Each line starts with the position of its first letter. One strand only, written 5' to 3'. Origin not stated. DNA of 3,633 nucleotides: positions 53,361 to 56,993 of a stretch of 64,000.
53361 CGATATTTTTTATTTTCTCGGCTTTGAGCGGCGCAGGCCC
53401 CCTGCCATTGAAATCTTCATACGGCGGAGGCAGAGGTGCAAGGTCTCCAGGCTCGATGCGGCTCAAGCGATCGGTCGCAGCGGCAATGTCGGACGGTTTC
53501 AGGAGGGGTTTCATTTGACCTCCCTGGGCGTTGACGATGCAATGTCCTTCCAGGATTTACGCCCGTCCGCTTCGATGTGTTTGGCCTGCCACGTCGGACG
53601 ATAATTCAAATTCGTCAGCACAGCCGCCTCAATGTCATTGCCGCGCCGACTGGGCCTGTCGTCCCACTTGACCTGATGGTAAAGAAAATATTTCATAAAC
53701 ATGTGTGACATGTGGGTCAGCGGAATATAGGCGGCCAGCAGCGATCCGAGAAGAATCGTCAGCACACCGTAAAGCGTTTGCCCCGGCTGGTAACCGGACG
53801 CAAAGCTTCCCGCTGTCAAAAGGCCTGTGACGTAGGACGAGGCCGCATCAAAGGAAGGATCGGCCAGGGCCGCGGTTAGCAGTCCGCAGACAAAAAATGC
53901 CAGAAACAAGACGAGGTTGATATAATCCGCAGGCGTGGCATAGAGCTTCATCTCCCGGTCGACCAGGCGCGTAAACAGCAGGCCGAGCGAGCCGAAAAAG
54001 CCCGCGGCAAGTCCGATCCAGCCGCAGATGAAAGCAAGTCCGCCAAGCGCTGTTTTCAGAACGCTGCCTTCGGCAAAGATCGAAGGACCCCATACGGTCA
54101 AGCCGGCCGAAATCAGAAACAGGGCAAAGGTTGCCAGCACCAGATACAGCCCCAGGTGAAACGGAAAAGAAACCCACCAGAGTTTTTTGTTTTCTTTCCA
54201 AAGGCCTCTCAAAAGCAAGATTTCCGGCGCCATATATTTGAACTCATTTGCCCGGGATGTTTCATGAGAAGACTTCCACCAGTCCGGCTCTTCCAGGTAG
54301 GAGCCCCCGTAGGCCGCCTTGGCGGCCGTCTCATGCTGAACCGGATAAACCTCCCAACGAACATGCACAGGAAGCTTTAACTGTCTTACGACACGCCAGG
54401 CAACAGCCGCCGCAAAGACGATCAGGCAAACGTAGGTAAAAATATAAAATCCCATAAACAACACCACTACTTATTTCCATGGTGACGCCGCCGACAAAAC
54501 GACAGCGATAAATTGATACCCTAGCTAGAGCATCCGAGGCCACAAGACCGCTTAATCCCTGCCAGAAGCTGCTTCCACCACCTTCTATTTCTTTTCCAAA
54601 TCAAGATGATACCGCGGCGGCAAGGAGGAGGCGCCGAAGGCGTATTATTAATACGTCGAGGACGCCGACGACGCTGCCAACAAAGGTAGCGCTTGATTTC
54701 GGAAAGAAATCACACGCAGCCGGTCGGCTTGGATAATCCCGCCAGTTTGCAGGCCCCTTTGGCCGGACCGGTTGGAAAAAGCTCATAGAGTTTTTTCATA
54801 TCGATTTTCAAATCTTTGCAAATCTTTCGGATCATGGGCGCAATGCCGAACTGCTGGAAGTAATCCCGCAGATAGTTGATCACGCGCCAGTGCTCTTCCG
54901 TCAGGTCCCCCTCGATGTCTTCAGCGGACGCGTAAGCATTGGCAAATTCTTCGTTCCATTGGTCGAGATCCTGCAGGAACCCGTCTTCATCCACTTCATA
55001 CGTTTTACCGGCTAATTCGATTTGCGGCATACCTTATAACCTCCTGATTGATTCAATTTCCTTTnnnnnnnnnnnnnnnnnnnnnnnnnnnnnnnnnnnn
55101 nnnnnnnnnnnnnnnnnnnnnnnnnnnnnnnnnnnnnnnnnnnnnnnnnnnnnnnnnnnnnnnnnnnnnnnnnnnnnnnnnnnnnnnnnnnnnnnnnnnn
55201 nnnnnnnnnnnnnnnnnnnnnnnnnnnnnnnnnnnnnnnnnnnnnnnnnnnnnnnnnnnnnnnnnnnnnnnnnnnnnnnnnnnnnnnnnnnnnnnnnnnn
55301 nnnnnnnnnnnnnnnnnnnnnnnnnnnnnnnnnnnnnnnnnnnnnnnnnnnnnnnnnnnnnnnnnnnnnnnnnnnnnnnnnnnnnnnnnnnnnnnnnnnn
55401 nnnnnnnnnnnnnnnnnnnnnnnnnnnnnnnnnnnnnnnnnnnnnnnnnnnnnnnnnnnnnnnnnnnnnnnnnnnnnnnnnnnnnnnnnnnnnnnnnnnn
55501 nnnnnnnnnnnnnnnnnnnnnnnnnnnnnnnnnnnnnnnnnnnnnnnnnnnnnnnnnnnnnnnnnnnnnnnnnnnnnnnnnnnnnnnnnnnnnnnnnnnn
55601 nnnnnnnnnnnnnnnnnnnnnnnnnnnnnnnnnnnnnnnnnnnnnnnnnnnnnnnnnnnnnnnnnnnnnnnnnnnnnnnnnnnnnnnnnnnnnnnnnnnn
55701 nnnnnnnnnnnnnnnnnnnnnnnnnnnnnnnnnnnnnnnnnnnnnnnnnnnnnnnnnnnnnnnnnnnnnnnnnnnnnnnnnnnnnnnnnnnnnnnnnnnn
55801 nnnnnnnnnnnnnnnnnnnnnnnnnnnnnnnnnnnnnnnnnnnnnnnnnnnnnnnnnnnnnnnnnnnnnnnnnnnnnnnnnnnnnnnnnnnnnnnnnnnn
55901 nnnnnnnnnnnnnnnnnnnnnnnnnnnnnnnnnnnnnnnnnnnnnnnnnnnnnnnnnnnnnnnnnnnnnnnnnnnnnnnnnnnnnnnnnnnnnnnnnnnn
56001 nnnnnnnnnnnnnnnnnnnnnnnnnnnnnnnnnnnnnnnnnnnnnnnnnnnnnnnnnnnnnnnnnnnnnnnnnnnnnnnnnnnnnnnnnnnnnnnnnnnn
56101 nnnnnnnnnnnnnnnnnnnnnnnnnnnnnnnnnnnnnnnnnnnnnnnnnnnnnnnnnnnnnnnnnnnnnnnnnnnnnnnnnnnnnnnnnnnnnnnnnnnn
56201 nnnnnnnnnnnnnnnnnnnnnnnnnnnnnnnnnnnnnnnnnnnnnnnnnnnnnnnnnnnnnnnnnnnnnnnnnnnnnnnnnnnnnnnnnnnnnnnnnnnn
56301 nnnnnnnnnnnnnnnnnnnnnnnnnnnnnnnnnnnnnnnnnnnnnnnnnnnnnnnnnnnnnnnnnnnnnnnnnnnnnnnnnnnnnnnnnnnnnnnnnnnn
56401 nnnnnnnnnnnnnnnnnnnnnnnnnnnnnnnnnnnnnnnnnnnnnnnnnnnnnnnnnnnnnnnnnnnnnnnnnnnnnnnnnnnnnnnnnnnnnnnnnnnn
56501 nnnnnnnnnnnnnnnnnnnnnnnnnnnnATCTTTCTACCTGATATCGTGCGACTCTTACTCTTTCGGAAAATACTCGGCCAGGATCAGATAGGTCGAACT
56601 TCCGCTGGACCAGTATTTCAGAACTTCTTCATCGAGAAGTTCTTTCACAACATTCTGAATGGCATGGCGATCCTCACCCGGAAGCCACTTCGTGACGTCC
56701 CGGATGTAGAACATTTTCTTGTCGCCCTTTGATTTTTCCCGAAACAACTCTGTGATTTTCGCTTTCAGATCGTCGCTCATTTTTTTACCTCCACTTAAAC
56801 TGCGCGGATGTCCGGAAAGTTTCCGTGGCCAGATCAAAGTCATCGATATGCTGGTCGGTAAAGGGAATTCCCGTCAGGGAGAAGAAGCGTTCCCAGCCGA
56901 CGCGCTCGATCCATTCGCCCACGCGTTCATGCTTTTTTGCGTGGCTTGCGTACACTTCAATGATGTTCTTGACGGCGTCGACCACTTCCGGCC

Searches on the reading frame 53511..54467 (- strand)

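Call 63: search_protein_families(library=ncbifam, proteins=[window:53511-54467:-], max_evalue=1e-10)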
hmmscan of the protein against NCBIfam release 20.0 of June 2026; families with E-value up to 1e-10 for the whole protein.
window:53511-54467:- (318 aa): 0 families

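Call 69: search_protein_families(library=pfam, proteins=[window:53511-54467:-], max_evalue=0.00001)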
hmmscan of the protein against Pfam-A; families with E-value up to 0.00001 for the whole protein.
window:53511-54467:- (318 aa): 1 family
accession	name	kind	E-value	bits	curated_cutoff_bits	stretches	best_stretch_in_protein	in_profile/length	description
PF02665.19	Nitrate_red_gam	-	2.9e-09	37.3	22.9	1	92-263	40-206/217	Nitrate reductase gamma subunit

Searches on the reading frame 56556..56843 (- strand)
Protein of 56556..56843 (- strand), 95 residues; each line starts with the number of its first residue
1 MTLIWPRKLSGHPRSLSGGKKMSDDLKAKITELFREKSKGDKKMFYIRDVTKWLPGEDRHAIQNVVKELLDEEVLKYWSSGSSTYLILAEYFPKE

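Call 63: search_protein_families(library=ncbifam, proteins=[window:56556-56843:-], max_evalue=1e-10)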
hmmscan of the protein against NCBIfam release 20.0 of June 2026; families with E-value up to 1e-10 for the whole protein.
window:56556-56843:- (95 aa): 0 families

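Call 69: search_protein_families(library=pfam, proteins=[window:56556-56843:-], max_evalue=0.00001)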
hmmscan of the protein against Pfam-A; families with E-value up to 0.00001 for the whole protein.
window:56556-56843:- (95 aa): 1 family
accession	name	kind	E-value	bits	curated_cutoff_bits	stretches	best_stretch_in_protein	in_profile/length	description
PF08679.17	DsrD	-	6.1e-15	55.7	24.2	1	27-87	2-61/65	Dissimilatory sulfite reductase D (DsrD)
